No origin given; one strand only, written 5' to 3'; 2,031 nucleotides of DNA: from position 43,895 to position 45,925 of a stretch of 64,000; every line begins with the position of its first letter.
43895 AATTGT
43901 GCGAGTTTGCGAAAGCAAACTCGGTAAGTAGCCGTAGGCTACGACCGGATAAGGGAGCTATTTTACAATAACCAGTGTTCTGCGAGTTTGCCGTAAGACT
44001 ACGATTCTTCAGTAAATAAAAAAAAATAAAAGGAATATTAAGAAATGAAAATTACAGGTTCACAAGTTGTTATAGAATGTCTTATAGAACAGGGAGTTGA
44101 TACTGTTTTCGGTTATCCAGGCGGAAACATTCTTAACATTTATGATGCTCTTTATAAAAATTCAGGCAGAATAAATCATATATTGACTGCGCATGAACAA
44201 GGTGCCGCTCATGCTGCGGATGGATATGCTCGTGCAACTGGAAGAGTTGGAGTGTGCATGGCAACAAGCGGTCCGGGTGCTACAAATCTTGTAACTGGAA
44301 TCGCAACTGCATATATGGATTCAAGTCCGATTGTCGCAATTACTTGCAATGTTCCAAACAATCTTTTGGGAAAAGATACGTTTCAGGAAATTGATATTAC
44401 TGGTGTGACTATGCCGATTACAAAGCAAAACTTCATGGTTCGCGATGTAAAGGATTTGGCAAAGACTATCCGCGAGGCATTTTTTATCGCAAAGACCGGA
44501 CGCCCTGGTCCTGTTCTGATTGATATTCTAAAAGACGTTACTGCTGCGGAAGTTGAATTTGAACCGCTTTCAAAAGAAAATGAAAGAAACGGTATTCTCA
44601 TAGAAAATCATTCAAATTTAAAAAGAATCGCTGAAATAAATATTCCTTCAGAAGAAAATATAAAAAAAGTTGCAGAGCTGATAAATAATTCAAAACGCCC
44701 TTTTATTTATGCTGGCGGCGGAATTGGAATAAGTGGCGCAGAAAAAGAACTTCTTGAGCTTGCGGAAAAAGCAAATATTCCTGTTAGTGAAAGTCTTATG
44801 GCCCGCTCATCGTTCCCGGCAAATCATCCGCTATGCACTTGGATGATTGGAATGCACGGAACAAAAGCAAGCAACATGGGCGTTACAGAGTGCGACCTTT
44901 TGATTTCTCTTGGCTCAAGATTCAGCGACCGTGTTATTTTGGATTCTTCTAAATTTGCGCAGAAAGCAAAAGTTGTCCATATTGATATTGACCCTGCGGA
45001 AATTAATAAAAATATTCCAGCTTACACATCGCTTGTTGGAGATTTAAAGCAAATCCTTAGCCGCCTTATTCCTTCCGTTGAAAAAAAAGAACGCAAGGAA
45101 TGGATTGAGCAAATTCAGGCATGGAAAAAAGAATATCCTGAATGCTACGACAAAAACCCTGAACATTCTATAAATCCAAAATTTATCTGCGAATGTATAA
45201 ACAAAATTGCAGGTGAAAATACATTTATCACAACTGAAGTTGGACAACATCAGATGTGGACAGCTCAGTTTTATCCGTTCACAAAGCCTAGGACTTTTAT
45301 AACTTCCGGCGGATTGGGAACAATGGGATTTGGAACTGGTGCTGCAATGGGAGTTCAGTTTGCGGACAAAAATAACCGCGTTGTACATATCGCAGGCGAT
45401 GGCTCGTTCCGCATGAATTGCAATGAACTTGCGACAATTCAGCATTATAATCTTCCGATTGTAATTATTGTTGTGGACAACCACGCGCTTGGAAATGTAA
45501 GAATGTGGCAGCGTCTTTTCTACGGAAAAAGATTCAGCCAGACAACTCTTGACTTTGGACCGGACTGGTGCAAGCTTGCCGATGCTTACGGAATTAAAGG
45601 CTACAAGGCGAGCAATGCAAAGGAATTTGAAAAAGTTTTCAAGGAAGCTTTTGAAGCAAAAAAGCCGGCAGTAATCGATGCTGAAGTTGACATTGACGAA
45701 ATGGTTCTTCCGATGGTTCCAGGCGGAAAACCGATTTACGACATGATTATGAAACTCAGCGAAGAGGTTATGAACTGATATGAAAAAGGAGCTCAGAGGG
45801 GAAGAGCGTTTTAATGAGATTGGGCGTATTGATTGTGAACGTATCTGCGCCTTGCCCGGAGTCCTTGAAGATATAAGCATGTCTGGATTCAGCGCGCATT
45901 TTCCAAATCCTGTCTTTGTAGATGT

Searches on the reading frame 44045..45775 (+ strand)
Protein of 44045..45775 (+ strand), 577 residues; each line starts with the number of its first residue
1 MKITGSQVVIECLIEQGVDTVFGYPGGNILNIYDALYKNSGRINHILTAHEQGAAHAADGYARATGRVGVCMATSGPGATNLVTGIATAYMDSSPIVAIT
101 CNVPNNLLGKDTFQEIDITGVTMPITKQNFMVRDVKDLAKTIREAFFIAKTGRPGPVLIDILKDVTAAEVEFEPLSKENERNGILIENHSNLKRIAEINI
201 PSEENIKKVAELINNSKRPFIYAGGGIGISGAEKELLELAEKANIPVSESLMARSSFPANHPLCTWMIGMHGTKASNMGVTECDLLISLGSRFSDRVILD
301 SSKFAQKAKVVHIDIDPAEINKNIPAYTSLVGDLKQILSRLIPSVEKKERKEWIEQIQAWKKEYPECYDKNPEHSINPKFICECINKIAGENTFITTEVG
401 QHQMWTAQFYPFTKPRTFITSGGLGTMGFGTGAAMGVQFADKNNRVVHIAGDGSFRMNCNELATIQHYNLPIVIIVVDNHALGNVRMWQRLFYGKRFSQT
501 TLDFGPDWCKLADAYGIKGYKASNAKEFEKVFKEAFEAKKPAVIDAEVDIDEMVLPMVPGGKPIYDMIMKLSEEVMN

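Call 3: search_protein_families(library=pfam, proteins=[window:44045-45775:+], max_evalue=1)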
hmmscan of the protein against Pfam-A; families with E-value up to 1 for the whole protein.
window:44045-45775:+ (577 aa): 7 families
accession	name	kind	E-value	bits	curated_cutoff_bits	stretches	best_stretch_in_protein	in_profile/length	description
PF02775.26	TPP_enzyme_C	-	5.4e-54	182.5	21.9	1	399-545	2-150/151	Thiamine pyrophosphate enzyme, C-terminal TPP binding domain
PF00205.28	TPP_enzyme_M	-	1.2e-47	161.5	30.4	1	206-341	1-137/137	Thiamine pyrophosphate enzyme, central domain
PF02776.23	TPP_enzyme_N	-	1.4e-41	141.4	26.8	1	4-119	2-117/119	Thiamine pyrophosphate enzyme, N-terminal TPP binding domain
PF13292.11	DXP_synthase_N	-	0.0027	17.4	21.2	1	427-480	117-172/274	1-deoxy-D-xylulose-5-phosphate synthase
PF01855.24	POR_N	-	0.0091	16.2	27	1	17-101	7-94/231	Pyruvate flavodoxin/ferredoxin oxidoreductase, thiamine diP-bdg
PF06110.17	TXD17-like_Trx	-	0.1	12.7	23.1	1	380-417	47-84/119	Thioredoxin domain-containing protein 17-like, thioredoxin domain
PF07439.16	DUF1515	-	0.16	12.4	22.2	1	419-449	79-108/113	Protein of unknown function (DUF1515)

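Call 4: search_protein_families(library=ncbifam, proteins=[window:44045-45775:+], max_evalue=1)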
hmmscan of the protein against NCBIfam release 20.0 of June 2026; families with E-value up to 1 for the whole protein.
window:44045-45775:+ (577 aa): 61 families (the best 25 are shown)
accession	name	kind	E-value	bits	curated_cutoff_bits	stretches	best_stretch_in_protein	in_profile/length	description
TIGR00118.1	acolac_lg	equivalog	4.6e-222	738.4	538.35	1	4-569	2-555/557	biosynthetic-type acetolactate synthase large subunit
NF004710.0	PRK06048.1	equivalog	1.8e-220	733.2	976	1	2-568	7-557/561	acetolactate synthase large subunit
NF004919.0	PRK06276.1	equivalog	1.2e-206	687.6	866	1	4-573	2-562/582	acetolactate synthase large subunit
NF006319.0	PRK08527.1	equivalog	2.2e-204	680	905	1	1-573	2-563/565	acetolactate synthase large subunit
NF005228.0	PRK06725.1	equivalog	2.1e-201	670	991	1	2-573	15-570/571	acetolactate synthase large subunit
NF005651.0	PRK07418.1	subfamily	2.8e-199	663.3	942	1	2-569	18-580/617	acetolactate synthase large subunit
NF005824.0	PRK07710.1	equivalog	5.7e-195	648.9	976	1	2-568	16-568/573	acetolactate synthase large subunit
NF005860.0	PRK07789.1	equivalog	2.6e-192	640.4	881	1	2-563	33-593/615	acetolactate synthase large subunit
NF006524.0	PRK08978.1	equivalog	2.5e-190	633.4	738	1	4-570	2-546/548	acetolactate synthase 2 catalytic subunit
NF006581.0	PRK09107.1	equivalog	3.4e-180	600.3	974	1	2-570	10-575/595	acetolactate synthase 3 large subunit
NF006016.1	PRK08155.1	equivalog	1.1e-177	591.9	870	1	1-568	1-552/554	acetolactate synthase large subunit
NF005584.0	PRK07282.1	equivalog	2.4e-177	590.9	970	1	4-568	11-560/566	acetolactate synthase large subunit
NF005409.0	PRK06965.1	equivalog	5.2e-177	589.8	1035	1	3-570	21-583/587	acetolactate synthase 3 catalytic subunit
NF005058.0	PRK06466.1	equivalog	1.8e-172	574.9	951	1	3-573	4-572/574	acetolactate synthase 3 large subunit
NF006525.0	PRK08979.1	equivalog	3.1e-165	550.8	1084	1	2-571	3-568/572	acetolactate synthase 3 large subunit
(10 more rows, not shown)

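Call 18: find_homologous_proteins(query=window:44045-45775:+, max_evalue=1e-100)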
Query window:44045-45775:+ (577 aa): 8000 proteins with E <= 1e-100 among 8000 candidates; the best 120 are listed.
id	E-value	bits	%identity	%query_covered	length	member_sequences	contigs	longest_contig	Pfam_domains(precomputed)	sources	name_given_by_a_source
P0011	0.0e+0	1324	100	100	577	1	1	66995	PF02775.27,PF02776.24,PF00205.29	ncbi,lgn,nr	ncbi:MAG: biosynthetic-type acetolactate synthase large subunit [Spirochaetales bacterium]|nr:biosyn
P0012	0.0e+0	1316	99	100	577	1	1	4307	PF02775.27,PF02776.24,PF00205.29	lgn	-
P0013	0.0e+0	1316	99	100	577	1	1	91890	PF02775.27,PF02776.24,PF00205.29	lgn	-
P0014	0.0e+0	1316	99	100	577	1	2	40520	PF02775.27,PF02776.24,PF00205.29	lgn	-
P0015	0.0e+0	1316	99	100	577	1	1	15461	PF02775.27,PF02776.24,PF00205.29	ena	-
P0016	0.0e+0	1316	99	100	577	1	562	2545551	PF02775.27,PF02776.24,PF00205.29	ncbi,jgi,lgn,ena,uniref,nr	ncbi:biosynthetic-type acetolactate synthase large subunit [Treponema succinifaciens]|uniref:biosynt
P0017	0.0e+0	1315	99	100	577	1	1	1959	PF02775.27,PF02776.24,PF00205.29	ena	-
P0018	0.0e+0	1315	99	100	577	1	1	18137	PF02775.27,PF02776.24,PF00205.29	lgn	-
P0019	0.0e+0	1315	99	100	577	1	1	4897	PF02775.27,PF02776.24,PF00205.29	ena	-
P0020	0.0e+0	1315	99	100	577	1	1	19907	PF02775.27,PF02776.24,PF00205.29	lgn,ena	-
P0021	0.0e+0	1314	99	100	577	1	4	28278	PF02775.27,PF02776.24,PF00205.29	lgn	-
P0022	0.0e+0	1314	99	100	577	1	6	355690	PF02775.27,PF02776.24,PF00205.29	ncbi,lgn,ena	-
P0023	0.0e+0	1314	99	100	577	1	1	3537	PF02775.27,PF02776.24,PF00205.29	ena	-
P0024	0.0e+0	1314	99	100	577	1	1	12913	PF02775.27,PF02776.24,PF00205.29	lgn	-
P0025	0.0e+0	1314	99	100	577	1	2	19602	PF02775.27,PF02776.24,PF00205.29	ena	-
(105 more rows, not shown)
